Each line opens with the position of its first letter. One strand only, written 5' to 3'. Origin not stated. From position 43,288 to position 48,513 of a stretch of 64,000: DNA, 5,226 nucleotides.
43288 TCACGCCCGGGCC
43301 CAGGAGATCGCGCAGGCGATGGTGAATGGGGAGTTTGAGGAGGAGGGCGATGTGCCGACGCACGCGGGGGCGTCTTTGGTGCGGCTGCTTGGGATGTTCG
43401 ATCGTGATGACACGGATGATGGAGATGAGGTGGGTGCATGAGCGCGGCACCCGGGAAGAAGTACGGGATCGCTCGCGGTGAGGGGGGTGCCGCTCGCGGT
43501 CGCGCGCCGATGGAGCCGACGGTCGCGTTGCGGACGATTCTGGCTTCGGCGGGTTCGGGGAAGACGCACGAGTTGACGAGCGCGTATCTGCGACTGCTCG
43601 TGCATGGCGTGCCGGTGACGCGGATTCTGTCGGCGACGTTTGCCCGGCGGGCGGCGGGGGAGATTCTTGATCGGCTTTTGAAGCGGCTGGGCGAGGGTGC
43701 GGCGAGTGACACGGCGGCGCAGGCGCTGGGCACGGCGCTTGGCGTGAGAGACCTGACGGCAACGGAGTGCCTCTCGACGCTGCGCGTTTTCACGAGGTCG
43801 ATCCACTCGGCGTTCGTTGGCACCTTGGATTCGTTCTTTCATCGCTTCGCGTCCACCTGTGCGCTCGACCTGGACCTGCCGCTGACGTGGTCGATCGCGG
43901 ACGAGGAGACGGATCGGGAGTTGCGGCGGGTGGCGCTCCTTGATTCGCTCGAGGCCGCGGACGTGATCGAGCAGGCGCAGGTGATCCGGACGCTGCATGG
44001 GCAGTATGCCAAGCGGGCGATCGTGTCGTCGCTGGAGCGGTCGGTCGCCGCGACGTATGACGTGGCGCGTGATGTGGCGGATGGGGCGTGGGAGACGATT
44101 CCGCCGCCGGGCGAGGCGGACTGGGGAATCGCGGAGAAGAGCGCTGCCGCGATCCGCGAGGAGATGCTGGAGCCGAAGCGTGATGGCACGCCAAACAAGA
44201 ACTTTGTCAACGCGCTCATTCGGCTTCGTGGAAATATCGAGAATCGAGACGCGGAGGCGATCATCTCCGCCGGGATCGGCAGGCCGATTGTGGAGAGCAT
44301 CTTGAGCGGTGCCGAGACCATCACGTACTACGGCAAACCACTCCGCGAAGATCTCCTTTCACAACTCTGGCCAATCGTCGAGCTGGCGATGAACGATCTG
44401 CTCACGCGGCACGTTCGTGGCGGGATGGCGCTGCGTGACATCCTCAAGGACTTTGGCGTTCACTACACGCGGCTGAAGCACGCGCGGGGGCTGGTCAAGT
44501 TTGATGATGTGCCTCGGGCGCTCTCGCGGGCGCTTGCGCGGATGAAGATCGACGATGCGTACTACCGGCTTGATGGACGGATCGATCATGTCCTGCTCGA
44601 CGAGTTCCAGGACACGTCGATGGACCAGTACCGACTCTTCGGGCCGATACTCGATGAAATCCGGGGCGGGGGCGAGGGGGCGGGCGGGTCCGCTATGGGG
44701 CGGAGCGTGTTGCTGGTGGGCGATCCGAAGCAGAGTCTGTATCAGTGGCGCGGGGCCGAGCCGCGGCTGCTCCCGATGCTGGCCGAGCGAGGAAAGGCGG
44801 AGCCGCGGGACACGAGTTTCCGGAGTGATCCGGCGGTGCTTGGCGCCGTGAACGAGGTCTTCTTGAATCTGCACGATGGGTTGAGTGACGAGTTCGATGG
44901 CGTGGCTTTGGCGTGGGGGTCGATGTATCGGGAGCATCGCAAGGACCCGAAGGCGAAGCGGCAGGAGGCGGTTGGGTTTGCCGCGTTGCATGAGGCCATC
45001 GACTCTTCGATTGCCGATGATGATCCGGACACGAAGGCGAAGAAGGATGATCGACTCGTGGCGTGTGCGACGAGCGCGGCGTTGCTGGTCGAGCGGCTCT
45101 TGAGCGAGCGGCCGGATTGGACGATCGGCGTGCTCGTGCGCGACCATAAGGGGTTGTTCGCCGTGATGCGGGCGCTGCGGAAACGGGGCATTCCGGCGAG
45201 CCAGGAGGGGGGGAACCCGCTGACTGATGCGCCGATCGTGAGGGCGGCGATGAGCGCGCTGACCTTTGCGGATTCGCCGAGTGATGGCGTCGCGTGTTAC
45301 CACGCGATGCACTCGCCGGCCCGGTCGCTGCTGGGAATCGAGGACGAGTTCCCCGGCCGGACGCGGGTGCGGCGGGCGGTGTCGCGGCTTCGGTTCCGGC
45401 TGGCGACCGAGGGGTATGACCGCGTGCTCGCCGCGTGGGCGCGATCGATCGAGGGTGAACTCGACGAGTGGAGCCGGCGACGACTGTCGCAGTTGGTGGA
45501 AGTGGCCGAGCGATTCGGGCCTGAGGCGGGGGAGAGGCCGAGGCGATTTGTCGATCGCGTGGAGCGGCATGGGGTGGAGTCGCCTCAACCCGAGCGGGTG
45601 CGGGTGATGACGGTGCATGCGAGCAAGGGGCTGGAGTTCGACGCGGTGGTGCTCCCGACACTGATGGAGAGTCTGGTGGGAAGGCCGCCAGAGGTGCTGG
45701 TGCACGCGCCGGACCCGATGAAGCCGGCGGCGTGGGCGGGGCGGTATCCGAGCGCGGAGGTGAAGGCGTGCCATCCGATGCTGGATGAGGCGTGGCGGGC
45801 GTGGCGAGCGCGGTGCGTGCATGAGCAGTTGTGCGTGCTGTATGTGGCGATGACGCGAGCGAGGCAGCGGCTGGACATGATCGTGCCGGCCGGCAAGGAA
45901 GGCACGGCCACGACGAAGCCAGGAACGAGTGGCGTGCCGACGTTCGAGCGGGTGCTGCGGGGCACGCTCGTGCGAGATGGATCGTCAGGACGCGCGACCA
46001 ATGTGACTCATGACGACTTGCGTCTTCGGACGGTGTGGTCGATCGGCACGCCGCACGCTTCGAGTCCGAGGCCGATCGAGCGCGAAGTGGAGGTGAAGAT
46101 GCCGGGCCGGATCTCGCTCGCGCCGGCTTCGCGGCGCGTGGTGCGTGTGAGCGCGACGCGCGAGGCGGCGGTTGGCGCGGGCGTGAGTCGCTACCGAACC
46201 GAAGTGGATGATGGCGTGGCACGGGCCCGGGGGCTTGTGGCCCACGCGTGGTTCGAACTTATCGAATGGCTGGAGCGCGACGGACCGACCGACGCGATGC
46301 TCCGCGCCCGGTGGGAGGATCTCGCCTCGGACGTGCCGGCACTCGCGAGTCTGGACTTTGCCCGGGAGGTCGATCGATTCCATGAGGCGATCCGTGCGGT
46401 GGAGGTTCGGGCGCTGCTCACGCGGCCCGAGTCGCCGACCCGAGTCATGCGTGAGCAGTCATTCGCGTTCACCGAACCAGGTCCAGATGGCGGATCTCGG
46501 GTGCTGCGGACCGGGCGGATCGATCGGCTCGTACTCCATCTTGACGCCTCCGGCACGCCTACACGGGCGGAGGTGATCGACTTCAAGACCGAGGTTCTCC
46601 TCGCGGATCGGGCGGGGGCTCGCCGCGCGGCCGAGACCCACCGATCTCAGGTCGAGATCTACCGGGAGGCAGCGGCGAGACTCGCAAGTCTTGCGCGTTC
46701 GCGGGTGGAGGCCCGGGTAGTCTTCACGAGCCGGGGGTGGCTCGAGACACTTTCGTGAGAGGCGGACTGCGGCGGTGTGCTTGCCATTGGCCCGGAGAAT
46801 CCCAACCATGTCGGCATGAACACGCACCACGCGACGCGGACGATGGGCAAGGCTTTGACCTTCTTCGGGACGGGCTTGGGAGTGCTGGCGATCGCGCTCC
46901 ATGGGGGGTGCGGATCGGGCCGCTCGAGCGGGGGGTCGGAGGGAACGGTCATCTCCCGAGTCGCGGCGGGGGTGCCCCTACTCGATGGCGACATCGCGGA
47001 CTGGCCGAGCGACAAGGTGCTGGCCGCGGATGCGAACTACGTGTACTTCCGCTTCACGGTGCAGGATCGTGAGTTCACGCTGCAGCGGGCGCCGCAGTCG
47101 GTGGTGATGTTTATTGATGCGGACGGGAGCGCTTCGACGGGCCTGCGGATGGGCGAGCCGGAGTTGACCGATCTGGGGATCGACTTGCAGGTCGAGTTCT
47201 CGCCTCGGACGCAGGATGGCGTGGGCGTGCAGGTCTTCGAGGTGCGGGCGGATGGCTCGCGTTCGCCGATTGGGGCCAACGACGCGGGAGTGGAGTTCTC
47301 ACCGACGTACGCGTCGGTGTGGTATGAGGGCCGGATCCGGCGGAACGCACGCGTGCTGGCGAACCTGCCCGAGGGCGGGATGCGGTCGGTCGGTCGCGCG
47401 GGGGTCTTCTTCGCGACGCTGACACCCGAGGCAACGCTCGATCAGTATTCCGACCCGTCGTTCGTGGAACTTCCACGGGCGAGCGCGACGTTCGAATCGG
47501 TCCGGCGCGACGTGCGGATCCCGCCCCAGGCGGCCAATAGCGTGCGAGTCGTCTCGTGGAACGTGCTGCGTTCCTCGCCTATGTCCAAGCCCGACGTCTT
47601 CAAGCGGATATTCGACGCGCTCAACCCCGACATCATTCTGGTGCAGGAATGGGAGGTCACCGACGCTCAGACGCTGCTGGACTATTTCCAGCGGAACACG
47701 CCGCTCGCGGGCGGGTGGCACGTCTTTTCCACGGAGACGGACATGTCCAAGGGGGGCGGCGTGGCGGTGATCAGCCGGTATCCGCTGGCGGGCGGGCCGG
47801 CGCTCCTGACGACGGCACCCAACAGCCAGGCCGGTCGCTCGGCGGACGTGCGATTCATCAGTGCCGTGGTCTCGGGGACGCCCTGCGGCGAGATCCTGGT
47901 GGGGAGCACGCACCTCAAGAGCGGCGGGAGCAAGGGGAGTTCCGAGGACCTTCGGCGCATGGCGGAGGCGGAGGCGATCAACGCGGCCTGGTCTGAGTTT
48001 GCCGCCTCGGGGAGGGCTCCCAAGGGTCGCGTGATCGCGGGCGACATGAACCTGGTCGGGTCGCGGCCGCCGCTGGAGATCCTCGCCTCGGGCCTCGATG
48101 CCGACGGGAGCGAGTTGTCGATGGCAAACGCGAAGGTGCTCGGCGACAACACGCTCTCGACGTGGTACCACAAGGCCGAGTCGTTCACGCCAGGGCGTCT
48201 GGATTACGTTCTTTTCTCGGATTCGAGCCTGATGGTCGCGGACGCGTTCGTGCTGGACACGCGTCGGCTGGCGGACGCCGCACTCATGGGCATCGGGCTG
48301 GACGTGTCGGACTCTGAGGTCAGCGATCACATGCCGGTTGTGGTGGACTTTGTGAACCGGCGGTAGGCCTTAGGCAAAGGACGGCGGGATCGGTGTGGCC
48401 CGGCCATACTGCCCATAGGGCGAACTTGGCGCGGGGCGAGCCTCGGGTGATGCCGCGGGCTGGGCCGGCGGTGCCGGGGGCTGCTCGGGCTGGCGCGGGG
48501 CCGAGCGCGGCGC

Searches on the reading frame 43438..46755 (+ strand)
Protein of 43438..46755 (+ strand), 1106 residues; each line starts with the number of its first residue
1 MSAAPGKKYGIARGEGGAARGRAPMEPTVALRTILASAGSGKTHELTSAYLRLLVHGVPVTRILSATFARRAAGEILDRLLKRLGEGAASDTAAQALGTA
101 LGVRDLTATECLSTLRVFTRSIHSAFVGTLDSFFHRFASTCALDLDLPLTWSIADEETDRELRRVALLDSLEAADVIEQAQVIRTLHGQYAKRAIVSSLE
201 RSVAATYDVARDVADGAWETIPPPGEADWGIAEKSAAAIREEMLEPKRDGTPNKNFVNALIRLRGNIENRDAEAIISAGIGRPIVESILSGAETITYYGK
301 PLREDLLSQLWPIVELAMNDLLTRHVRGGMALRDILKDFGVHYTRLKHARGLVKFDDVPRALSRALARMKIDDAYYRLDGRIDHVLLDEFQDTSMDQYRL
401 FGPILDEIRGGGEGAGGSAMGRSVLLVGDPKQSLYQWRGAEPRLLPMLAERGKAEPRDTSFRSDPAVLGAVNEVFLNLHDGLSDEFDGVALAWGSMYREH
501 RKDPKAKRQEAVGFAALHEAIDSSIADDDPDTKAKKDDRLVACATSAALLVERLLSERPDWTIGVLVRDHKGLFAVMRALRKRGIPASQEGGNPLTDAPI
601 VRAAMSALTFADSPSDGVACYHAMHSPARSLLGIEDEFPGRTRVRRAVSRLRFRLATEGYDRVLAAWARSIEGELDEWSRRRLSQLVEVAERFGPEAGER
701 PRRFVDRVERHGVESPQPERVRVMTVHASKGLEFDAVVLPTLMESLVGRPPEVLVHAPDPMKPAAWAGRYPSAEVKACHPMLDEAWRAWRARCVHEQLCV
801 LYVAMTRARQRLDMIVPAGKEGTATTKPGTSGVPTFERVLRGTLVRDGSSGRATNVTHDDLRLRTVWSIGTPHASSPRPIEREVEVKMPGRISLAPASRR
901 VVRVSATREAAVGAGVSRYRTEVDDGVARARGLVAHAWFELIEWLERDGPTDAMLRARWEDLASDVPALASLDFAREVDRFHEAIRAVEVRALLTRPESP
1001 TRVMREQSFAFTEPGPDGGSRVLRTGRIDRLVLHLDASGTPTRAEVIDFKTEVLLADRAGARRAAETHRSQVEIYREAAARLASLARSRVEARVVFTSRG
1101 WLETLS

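Call 44: search_protein_families(library=pfam, proteins=[window:43438-46755:+], max_evalue=0.001)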
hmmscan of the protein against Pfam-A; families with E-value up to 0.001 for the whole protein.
window:43438-46755:+ (1106 aa): 5 families
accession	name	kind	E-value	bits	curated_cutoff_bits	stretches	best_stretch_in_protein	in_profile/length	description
PF00580.27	UvrD-helicase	-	8.2e-30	104.8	23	1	32-445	16-263/271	UvrD/REP helicase N-terminal domain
PF13361.12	UvrD_C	-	2e-14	54.2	25.6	1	717-815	284-346/350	UvrD-like helicase C-terminal domain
PF13245.12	AAA_19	-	4.5e-09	37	25.1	1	33-135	15-72/134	AAA domain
PF13538.12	UvrD_C_2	-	3.7e-08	33.6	27.4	1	721-743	2-26/52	UvrD-like helicase C-terminal domain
PF01443.25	Viral_helicase1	-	2.4e-05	24.7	21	0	711-753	175-213/228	Viral superfamily 1 RNA helicase core domain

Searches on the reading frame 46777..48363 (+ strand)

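Call 44: search_protein_families(library=pfam, proteins=[window:46777-48363:+], max_evalue=0.001)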
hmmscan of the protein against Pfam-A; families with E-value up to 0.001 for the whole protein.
window:46777-48363:+ (529 aa): 1 family
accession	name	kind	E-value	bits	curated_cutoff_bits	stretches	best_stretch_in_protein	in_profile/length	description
PF03372.29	Exo_endo_phos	-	4.7e-16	59.6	24.5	1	259-518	1-225/225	Endonuclease/Exonuclease/phosphatase family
